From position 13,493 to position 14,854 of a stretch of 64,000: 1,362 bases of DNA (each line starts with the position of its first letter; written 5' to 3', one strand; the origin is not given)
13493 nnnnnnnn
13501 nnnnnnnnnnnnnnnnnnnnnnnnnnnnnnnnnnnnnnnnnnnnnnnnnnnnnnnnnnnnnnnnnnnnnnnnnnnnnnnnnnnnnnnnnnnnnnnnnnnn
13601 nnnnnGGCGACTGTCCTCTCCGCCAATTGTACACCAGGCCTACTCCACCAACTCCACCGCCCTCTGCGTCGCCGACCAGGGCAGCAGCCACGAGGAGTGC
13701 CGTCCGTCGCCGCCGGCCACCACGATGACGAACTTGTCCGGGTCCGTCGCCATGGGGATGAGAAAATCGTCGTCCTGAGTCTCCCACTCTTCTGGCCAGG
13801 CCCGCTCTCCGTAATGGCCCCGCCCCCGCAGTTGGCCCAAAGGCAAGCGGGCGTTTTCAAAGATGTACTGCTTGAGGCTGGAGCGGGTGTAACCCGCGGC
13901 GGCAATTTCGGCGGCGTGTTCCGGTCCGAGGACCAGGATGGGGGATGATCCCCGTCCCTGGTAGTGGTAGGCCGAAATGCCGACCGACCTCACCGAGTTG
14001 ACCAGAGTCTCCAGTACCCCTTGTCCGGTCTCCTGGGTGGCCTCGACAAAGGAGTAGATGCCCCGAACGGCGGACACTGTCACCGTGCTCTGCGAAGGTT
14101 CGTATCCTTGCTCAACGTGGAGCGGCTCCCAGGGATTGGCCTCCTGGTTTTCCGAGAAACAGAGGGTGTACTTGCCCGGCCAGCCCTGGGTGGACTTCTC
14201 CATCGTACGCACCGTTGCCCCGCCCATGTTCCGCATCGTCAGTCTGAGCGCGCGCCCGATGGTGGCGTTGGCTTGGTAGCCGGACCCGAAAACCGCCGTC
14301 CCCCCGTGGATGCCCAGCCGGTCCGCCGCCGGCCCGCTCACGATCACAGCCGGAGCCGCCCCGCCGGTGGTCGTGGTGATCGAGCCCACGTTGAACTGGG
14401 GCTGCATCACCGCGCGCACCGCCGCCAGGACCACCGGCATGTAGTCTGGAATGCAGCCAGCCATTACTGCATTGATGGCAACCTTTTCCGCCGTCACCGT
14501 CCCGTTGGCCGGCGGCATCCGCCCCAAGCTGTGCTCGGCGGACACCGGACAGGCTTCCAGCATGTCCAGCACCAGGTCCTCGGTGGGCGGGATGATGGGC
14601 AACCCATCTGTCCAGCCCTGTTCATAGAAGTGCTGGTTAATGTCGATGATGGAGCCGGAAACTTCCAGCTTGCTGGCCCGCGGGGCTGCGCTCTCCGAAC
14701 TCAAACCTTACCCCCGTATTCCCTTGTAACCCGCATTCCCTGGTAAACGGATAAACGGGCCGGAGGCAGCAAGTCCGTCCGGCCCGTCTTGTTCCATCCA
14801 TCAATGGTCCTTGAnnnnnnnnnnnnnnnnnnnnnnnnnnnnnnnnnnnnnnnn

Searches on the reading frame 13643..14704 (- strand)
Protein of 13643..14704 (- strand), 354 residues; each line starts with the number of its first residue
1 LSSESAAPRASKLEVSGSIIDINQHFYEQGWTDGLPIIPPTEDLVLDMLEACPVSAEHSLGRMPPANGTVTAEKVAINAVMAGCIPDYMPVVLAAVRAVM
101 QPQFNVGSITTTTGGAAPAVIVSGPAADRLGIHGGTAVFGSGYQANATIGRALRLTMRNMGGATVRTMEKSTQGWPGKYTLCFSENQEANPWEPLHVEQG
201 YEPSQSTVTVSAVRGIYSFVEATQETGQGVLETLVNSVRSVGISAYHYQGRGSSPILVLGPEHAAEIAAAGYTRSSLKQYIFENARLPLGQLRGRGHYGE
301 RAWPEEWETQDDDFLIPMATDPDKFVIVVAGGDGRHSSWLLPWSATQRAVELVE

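Call 38: find_related_loci(query=window:13643-14704:-, collection=metagenome_contigs, flank=6000)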
Query window:13643-14704:- (354 aa) in metagenome_contigs; peptide patterns used: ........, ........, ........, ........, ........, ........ (x = any residue, [..] = any of these).
56 stretches matched a pattern; 24 encode a relative of the query (tblastn E <= 1e-3); 24 distinct loci.
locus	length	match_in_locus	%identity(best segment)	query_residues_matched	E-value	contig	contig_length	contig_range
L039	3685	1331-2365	72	10-354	0e+0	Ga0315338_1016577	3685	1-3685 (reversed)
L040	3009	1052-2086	74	10-354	0e+0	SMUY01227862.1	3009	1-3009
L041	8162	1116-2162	73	6-354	3e-178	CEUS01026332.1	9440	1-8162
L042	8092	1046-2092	73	6-354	2e-177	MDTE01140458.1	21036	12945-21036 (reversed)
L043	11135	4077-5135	71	1-353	5e-177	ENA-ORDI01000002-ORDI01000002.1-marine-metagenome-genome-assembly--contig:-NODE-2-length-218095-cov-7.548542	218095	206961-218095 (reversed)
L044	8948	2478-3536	70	1-353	5e-177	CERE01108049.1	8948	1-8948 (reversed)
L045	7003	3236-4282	72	6-354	1e-177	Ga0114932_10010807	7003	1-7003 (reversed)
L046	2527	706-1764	70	1-353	0e+0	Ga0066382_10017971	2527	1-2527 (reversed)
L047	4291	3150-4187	70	8-353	7e-178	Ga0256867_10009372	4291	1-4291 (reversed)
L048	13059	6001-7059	70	1-353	2e-177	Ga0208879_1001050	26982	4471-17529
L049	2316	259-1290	69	10-353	0e+0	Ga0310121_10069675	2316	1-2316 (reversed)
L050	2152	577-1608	69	10-353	0e+0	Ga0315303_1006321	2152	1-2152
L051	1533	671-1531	72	10-296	8e-156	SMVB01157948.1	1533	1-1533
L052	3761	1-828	70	78-353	7e-141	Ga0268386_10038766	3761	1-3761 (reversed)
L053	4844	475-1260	69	92-353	3e-129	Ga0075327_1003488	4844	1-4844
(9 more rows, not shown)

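Call 96: search_protein_families(library=pfam, proteins=[window:13643-14704:-], max_evalue=0.001)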
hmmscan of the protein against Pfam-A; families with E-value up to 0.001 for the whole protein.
window:13643-14704:- (354 aa): 0 families
